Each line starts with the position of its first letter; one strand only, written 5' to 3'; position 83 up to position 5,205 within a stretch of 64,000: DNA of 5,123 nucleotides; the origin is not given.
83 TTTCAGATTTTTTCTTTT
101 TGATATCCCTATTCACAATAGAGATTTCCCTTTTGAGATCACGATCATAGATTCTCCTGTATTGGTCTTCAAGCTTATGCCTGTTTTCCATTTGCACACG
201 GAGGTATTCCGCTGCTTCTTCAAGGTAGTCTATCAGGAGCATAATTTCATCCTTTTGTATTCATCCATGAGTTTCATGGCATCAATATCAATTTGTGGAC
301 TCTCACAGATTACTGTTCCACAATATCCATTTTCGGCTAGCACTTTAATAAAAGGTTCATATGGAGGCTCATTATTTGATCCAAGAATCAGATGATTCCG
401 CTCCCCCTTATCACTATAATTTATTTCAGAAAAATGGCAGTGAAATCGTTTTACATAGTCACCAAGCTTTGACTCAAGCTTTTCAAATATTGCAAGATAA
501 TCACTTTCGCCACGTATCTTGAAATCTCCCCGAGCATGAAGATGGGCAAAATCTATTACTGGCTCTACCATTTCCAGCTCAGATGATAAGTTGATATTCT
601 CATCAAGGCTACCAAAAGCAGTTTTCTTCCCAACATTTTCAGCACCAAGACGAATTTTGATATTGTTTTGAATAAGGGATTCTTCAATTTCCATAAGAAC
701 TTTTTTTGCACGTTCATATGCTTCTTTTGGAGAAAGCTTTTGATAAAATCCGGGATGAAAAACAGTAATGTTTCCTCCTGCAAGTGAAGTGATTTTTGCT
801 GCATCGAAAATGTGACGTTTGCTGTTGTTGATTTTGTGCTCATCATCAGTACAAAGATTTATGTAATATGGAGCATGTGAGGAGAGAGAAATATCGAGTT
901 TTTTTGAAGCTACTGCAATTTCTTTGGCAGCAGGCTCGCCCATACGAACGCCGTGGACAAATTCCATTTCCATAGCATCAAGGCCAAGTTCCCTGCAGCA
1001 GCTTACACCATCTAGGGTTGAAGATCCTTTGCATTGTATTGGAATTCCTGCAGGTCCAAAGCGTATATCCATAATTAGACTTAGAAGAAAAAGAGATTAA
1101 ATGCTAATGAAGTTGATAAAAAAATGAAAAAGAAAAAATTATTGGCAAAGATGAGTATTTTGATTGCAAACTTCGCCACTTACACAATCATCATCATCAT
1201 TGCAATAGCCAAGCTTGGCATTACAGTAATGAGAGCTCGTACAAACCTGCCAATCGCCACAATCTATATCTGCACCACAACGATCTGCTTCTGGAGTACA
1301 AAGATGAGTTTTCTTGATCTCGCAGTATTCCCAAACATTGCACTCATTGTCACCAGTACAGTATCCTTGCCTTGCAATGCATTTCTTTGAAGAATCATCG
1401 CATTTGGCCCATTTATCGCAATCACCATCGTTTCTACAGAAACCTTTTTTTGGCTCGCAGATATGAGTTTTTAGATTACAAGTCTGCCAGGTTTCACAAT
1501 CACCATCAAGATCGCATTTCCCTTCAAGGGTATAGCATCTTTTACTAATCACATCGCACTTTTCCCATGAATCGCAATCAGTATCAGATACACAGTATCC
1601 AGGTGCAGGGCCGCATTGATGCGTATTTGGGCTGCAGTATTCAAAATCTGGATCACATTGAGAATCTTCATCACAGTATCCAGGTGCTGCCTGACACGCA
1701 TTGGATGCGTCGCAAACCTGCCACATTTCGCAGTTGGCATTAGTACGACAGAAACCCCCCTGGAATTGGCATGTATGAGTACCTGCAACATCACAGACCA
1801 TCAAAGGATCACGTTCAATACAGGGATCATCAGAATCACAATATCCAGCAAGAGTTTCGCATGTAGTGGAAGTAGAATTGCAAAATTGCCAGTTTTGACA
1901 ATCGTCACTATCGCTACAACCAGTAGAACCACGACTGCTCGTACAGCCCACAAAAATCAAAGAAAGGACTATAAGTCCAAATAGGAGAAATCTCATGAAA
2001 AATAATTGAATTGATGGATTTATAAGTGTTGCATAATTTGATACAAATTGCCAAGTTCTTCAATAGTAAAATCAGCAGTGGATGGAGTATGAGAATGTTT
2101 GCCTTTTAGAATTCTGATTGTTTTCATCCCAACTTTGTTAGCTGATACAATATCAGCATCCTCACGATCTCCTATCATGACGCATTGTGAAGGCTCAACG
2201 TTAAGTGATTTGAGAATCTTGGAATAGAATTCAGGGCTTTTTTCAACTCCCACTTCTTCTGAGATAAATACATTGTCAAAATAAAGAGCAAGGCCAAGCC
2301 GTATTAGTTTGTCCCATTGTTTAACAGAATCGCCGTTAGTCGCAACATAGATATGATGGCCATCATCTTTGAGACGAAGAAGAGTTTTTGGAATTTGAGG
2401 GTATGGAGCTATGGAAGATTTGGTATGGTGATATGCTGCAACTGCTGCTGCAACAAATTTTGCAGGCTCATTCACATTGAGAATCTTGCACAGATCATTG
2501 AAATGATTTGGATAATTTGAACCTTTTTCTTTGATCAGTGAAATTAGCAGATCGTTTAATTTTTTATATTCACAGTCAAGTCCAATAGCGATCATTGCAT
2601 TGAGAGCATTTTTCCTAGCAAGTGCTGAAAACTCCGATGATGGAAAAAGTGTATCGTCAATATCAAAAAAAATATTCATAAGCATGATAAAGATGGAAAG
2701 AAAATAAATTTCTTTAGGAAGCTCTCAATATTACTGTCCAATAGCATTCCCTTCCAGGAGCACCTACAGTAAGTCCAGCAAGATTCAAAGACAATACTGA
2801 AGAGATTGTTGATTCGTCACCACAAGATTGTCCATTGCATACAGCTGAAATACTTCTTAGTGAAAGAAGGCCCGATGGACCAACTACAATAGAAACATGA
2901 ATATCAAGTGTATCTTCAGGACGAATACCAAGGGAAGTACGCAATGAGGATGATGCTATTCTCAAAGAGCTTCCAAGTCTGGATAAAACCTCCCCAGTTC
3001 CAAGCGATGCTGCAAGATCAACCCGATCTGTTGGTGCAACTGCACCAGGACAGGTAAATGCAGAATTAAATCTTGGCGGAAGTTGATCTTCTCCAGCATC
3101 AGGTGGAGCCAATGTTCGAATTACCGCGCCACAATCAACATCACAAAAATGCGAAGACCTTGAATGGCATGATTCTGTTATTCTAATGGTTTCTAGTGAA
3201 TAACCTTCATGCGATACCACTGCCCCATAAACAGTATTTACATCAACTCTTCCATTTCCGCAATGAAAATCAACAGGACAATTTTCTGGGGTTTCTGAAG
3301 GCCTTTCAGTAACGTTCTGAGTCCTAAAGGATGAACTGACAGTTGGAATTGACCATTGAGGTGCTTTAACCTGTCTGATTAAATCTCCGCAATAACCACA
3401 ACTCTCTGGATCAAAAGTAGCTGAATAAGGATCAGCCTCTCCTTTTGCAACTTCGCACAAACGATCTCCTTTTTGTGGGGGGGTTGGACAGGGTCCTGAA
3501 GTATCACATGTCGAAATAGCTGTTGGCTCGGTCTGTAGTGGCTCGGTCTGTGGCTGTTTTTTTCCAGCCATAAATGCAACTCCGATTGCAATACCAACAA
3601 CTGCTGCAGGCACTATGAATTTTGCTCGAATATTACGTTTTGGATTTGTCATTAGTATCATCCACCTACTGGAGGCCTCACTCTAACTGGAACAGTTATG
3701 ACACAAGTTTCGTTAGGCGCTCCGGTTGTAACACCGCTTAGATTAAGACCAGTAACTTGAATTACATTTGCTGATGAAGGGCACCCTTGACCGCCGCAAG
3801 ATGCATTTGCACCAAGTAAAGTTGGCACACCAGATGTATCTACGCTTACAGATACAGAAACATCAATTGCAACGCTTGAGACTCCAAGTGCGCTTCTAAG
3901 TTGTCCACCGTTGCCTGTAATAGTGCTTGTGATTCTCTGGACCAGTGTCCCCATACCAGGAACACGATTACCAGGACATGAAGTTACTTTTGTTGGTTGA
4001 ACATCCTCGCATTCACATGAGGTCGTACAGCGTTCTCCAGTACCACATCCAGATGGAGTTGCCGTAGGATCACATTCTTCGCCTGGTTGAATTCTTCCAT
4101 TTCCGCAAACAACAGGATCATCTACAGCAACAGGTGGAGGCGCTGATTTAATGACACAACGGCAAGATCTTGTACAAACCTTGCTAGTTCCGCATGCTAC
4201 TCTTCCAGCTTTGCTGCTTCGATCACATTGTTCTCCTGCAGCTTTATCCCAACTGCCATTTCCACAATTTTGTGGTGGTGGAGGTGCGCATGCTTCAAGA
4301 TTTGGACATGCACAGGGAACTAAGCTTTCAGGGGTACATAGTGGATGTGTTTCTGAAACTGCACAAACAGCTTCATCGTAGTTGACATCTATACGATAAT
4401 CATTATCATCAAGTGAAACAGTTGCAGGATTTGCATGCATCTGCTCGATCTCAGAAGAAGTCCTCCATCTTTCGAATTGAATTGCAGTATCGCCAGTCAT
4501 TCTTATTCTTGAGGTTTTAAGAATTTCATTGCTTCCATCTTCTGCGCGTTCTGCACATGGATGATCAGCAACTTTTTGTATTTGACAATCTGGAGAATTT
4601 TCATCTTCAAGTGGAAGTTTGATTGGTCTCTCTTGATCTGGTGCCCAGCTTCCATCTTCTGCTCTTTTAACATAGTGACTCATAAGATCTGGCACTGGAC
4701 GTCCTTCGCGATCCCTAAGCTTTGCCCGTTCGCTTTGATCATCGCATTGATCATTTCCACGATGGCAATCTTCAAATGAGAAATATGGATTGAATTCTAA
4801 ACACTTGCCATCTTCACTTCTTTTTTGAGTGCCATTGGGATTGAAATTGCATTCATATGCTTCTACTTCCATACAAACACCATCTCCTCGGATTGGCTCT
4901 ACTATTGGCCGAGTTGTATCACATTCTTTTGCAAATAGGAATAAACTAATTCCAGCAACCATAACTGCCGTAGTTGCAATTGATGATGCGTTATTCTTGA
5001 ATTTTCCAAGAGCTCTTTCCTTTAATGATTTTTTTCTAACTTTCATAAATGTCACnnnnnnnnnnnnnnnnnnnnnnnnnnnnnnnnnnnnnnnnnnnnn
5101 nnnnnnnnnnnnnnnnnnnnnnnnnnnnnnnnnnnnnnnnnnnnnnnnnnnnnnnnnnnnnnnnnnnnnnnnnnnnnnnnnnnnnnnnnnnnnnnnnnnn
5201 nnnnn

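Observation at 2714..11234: Two tandem paralogous operons: TM-hairpin scaffold plus anchored Cys-rich ectodomain proteins (candidate uncharacterised envelope-spanning system)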

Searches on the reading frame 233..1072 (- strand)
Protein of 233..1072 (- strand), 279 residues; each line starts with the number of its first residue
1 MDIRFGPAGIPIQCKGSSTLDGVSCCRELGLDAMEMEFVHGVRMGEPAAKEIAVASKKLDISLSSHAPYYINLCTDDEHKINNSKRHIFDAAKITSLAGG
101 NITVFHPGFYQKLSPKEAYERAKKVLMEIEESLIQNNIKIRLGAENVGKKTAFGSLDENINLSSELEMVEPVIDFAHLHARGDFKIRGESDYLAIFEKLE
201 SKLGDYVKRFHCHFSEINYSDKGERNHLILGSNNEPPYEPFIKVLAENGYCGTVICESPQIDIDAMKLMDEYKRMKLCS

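Call 65: search_protein_families(library=ncbifam, proteins=[window:233-1072:-], max_evalue=0.001)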
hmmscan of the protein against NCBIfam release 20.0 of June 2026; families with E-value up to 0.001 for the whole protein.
window:233-1072:- (279 aa): 6 families
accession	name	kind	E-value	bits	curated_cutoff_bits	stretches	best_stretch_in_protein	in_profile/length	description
TIGR00587.1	nfo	subfamily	5.3e-12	45.6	129.65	1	62-225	65-229/279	deoxyribonuclease IV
NF002197.0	PRK01060.1-2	equivalog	3.5e-08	32.9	376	1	55-229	63-242/289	deoxyribonuclease IV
NF002196.0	PRK01060.1-1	equivalog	2.1e-07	30.5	333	1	57-221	61-224/297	deoxyribonuclease IV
NF002199.0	PRK01060.1-4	equivalog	4.1e-06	26.1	315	1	64-229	67-234/282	deoxyribonuclease IV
NF041277.1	coba_remo_CbiR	equivalog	0.00015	21.3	105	1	49-257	48-233/249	cobamide remodeling phosphodiesterase CbiR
NF002198.0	PRK01060.1-3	equivalog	0.00056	19.6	244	1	21-136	13-124/253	deoxyribonuclease IV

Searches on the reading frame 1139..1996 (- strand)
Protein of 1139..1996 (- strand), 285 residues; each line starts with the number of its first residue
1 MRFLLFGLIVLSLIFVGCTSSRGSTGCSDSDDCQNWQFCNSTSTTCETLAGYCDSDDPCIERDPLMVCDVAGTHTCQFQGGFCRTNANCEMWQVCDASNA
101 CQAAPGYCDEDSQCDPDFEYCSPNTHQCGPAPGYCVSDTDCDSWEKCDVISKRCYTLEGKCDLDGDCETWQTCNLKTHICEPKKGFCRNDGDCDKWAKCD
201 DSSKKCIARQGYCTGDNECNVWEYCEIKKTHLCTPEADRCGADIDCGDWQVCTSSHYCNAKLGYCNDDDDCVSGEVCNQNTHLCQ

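Call 3: search_protein_families(library=pfam, proteins=[window:1139-1996:-], max_evalue=1)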
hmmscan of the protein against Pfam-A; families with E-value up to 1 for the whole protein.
window:1139-1996:- (285 aa): 1 family
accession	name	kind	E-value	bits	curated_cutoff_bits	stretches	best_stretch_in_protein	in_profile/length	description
PF19232.4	DUF5885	-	3.8e-10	40.1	33.2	4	165-215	61-111/265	Family of unknown function (DUF5885)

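Call 10: search_protein_families(library=ncbifam, proteins=[window:1139-1996:-], max_evalue=1)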
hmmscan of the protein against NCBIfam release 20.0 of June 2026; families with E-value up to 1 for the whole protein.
window:1139-1996:- (285 aa): 0 families

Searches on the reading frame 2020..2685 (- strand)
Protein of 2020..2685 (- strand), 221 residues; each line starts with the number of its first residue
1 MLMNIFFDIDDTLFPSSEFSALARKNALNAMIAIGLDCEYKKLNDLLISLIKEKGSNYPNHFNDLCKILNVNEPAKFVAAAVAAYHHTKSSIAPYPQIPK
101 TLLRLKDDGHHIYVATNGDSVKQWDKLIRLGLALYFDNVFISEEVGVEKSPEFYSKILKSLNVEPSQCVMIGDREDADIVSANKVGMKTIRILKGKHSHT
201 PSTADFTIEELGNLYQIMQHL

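Call 65: search_protein_families(library=ncbifam, proteins=[window:2020-2685:-], max_evalue=0.001)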
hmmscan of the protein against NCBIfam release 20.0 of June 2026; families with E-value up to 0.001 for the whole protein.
window:2020-2685:- (221 aa): 34 families (the best 25 are shown)
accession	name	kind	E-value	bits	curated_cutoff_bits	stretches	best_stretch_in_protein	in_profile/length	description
TIGR02253.1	CTE7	subfamily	2.5e-54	184.4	169.75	1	2-214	2-220/221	TIGR02253 family HAD-type hydrolase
NF053830.1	RUBPPhHalo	equivalog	2.4e-23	83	330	1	74-217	84-233/234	ribulose-1,5-bisphosphate 5-phosphatase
TIGR02254.1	YjjG_YfnB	equivalog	1.6e-20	73.6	159.9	1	4-218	3-223/223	YjjG family noncanonical pyrimidine nucleotidase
NF052576.1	PymNtasePynAStpc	equivalog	1.5e-17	64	350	1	90-219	96-228/229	pyrimidine 5'-nucleotidase PynA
TIGR01993.1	Pyr-5-nucltdase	equivalog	7.4e-16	58.5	142.9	1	5-191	3-182/183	pyrimidine 5'-nucleotidase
NF006976.0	PRK09449.1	equivalog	7.5e-14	51.8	183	1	5-219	6-223/225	pyrimidine 5'-nucleotidase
TIGR02252.1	DREG-2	subfamily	5e-13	49.3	155.2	1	76-189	88-201/203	HAD hydrolase, REG-2-like, family IA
TIGR01662.1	HAD-SF-IIIA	subfamily_domain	1.2e-12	48.1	44.6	1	84-192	16-138/141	HAD-IIIA family hydrolase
TIGR01428.1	HAD_type_II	equivalog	1.7e-12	47.8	125.4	1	62-194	64-192/197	haloacid dehalogenase type II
NF009695.0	PRK13222.1-2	equivalog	6.6e-12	45.4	225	1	85-219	85-223/226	phosphoglycolate phosphatase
TIGR01454.1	AHBA_synth_RP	hypoth_equivalog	1.7e-11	44.1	246.65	1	61-198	45-180/205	AHBA synthesis associated protein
NF009804.0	PRK13288.1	equivalog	3.7e-11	42.9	218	1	85-219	75-211/215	pyrophosphatase PpaX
TIGR01668.1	YqeG_hyp_ppase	hypoth_equivalog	4.2e-11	42.7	89.1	1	95-201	45-144/170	YqeG family HAD IIIA-type phosphatase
TIGR01452.1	PGP_euk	subfamily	2.5e-09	37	201.95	1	143-197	196-251/279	phosphoglycolate/pyridoxal phosphate family phosphatase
TIGR01549.1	HAD-SF-IA-v1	subfamily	4.7e-09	36.8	23.3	1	108-186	75-149/149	HAD-IA family hydrolase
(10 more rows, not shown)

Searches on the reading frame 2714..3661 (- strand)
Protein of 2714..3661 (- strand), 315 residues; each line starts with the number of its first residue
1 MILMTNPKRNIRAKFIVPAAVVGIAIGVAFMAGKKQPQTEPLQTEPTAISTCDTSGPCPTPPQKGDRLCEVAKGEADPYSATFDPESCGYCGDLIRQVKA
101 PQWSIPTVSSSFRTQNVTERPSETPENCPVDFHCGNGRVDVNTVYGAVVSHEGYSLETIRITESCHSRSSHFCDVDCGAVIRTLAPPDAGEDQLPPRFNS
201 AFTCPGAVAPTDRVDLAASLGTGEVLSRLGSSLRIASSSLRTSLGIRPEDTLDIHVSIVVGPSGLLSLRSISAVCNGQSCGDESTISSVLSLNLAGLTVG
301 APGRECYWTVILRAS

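Call 3: search_protein_families(library=pfam, proteins=[window:2714-3661:-], max_evalue=1)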
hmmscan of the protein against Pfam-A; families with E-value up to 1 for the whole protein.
window:2714-3661:- (315 aa): 2 families
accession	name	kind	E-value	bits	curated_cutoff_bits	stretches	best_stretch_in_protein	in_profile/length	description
PF20130.4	DUF6520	-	0.0097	16.7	25.4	1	13-74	4-65/83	Family of unknown function (DUF6520)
PF22282.1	CydS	-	0.11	12.8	25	1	15-37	7-29/31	CydS-like protein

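Call 10: search_protein_families(library=ncbifam, proteins=[window:2714-3661:-], max_evalue=1)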
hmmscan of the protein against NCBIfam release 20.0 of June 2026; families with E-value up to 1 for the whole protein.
window:2714-3661:- (315 aa): 0 families

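Call 11: search_protein_families(library=phrogs, proteins=[window:2714-3661:-], max_evalue=0.1)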
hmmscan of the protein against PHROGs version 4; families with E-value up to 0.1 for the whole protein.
window:2714-3661:- (315 aa): 0 families

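Call 52: search_protein_families(library=padloc, proteins=[window:2714-3661:-], max_evalue=0.01)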
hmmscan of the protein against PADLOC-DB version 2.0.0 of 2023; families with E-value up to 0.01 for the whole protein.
window:2714-3661:- (315 aa): 0 families

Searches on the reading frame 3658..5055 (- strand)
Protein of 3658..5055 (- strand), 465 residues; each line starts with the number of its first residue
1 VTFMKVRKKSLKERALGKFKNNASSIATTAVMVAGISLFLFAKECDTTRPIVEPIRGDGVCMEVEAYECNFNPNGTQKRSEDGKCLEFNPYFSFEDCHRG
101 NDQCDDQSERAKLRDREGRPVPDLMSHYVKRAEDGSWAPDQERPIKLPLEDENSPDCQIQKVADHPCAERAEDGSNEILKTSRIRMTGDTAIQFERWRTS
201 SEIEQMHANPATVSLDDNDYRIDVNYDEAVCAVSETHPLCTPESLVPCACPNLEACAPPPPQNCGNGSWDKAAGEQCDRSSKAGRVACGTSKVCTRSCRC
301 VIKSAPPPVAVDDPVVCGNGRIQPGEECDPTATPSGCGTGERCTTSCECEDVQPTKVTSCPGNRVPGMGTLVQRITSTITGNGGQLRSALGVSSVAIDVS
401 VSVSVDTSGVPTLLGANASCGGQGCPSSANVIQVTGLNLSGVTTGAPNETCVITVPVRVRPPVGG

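Call 3: search_protein_families(library=pfam, proteins=[window:3658-5055:-], max_evalue=1)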
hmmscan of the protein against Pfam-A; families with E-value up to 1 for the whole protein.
window:3658-5055:- (465 aa): 2 families
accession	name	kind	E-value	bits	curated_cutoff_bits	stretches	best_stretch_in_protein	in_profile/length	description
PF13466.11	STAS_2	-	0.09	13.4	29.2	1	385-426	18-60/80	STAS domain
PF09546.15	Spore_III_AE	-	0.094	12.4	27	1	357-397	212-251/321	Stage III sporulation protein AE (spore_III_AE)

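Call 10: search_protein_families(library=ncbifam, proteins=[window:3658-5055:-], max_evalue=1)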
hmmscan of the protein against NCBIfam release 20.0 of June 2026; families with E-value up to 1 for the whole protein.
window:3658-5055:- (465 aa): 2 families
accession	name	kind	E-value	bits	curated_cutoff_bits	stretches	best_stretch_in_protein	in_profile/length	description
TIGR02232.1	myxo_disulf_rpt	repeat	0.19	11.6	20.8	1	317-350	4-33/38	cysteine-rich acidic repeat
NF003413.0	PRK04778.1-7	equivalog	0.33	9.3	556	1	176-200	46-70/564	septation ring formation regulator EzrA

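Call 11: search_protein_families(library=phrogs, proteins=[window:3658-5055:-], max_evalue=0.1)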
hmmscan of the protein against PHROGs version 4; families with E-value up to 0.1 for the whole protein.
window:3658-5055:- (465 aa): 0 families

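Call 52: search_protein_families(library=padloc, proteins=[window:3658-5055:-], max_evalue=0.01)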
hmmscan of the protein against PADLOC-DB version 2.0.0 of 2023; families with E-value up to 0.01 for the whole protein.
window:3658-5055:- (465 aa): 0 families
